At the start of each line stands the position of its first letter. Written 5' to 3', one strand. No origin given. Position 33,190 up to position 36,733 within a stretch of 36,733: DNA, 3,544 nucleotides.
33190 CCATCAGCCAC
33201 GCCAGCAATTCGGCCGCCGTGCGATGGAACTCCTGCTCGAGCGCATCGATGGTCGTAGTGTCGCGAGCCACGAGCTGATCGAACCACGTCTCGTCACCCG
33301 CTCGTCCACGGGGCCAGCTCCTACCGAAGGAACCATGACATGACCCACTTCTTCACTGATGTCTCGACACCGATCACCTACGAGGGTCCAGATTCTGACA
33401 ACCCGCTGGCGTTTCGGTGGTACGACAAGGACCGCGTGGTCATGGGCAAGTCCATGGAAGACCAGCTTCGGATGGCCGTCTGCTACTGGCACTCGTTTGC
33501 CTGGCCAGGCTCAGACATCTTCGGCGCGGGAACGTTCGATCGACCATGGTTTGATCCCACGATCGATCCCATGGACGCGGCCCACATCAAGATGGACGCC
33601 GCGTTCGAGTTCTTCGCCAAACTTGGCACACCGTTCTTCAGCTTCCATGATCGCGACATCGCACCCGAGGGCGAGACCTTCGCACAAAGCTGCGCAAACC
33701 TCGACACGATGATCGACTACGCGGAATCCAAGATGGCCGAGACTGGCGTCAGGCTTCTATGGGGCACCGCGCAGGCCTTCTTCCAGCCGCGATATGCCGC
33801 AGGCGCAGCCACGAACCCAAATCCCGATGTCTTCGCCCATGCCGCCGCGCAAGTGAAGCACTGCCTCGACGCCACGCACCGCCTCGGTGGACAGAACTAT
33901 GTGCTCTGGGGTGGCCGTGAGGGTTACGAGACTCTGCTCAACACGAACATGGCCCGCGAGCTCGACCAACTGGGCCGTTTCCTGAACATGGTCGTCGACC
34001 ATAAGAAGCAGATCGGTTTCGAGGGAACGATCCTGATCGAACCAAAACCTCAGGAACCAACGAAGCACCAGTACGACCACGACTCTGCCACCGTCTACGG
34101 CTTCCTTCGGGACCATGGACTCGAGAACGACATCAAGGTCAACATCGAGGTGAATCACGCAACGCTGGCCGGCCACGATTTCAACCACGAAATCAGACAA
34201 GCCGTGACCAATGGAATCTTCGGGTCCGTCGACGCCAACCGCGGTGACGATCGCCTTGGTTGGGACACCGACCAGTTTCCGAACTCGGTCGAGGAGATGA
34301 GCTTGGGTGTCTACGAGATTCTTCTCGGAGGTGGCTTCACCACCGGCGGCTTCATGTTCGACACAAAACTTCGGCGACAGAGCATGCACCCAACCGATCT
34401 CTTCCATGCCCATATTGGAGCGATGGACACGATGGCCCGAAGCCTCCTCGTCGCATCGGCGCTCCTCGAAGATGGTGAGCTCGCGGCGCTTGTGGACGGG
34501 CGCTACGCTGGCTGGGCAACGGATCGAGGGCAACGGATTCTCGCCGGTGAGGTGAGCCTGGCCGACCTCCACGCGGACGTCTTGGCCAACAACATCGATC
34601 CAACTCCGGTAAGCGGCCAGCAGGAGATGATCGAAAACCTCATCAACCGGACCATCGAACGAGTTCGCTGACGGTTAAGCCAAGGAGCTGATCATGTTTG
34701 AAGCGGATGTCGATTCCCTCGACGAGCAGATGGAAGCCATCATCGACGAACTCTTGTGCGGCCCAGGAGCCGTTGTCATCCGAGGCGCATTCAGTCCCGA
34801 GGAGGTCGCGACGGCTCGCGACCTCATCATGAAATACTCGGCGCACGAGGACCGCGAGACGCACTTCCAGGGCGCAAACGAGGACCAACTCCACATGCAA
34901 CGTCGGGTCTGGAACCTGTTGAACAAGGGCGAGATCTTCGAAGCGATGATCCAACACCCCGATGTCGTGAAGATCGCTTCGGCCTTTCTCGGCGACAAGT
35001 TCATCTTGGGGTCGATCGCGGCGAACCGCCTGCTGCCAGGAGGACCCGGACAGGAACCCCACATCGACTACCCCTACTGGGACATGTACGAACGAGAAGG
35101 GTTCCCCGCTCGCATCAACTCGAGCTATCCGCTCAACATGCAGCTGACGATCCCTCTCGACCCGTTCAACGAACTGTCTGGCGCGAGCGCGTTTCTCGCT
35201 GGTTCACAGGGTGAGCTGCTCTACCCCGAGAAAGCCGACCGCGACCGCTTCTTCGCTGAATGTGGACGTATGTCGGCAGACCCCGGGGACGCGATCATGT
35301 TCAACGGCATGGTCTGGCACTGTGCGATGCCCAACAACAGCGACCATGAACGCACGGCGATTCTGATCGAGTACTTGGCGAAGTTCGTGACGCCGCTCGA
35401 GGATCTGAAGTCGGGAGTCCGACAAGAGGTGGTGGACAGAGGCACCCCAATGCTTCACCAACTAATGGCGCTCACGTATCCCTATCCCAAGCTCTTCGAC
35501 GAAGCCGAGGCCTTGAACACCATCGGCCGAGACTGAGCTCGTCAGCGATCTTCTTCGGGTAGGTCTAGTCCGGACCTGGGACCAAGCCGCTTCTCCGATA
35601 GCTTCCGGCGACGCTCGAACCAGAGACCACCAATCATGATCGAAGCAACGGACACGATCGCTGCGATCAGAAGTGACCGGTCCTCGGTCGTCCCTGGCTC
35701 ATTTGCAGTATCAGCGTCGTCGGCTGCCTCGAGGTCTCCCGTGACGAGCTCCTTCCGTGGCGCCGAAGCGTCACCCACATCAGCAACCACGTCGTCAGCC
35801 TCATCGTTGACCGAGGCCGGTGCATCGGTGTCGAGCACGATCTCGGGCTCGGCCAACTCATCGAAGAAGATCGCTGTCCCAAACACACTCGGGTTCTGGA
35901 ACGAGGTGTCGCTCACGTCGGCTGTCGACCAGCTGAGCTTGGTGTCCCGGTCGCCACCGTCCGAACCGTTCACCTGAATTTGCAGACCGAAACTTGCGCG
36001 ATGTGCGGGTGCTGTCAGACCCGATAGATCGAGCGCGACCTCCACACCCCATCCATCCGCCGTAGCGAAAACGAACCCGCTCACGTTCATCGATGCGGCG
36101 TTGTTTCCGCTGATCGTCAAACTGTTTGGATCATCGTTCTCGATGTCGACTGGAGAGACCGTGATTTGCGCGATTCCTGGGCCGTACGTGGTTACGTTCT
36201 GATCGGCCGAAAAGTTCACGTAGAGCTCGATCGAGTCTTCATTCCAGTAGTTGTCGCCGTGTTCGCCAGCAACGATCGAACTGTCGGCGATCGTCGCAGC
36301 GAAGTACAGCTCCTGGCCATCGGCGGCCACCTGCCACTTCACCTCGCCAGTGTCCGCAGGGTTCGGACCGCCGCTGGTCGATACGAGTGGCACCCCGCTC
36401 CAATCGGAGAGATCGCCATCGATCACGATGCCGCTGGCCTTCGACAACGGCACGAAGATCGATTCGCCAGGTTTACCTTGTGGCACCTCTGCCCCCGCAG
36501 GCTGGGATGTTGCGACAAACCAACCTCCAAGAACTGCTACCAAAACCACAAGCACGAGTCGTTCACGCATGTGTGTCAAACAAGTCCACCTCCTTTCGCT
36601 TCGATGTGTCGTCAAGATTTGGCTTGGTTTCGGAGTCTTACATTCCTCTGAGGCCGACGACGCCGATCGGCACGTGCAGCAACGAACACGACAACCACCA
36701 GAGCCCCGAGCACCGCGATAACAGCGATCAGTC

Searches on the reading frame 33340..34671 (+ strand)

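Call 19: search_protein_families(library=pfam, proteins=[window:33340-34671:+], max_evalue=0.001)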
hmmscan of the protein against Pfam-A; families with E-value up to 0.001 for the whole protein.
window:33340-34671:+ (443 aa): 2 families
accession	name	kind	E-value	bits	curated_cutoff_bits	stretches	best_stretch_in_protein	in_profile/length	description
PF01261.30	AP_endonuc_2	-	2.5e-09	37.7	31.1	1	149-287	52-173/249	Xylose isomerase-like TIM barrel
PF15540.11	Ntox47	-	0.00018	22.1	25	1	205-303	9-110/120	Bacterial toxin 47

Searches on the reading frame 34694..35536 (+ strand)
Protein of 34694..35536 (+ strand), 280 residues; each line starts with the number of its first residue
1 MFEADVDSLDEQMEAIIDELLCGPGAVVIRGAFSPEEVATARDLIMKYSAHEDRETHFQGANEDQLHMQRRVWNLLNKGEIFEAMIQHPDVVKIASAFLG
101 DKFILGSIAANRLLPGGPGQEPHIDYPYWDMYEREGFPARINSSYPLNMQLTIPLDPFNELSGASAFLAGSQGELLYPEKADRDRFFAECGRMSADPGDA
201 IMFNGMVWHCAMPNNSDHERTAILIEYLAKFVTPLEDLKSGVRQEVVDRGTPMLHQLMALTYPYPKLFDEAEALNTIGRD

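Call 19: search_protein_families(library=pfam, proteins=[window:34694-35536:+], max_evalue=0.001)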
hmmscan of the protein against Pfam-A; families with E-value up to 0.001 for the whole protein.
window:34694-35536:+ (280 aa): 1 family
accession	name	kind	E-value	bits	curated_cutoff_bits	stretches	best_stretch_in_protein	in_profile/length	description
PF05721.19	PhyH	-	2e-20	74.4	22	1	24-222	4-213/213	Phytanoyl-CoA dioxygenase (PhyH)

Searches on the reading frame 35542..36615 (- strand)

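Call 19: search_protein_families(library=pfam, proteins=[window:35542-36615:-], max_evalue=0.001)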
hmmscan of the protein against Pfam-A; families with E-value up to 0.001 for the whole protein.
window:35542-36615:- (357 aa): 1 family
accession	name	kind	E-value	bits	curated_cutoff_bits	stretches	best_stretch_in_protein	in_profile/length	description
PF06452.16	CBM9_1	-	4e-19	69.7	23.4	1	89-249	30-181/185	Carbohydrate family 9 binding domain-like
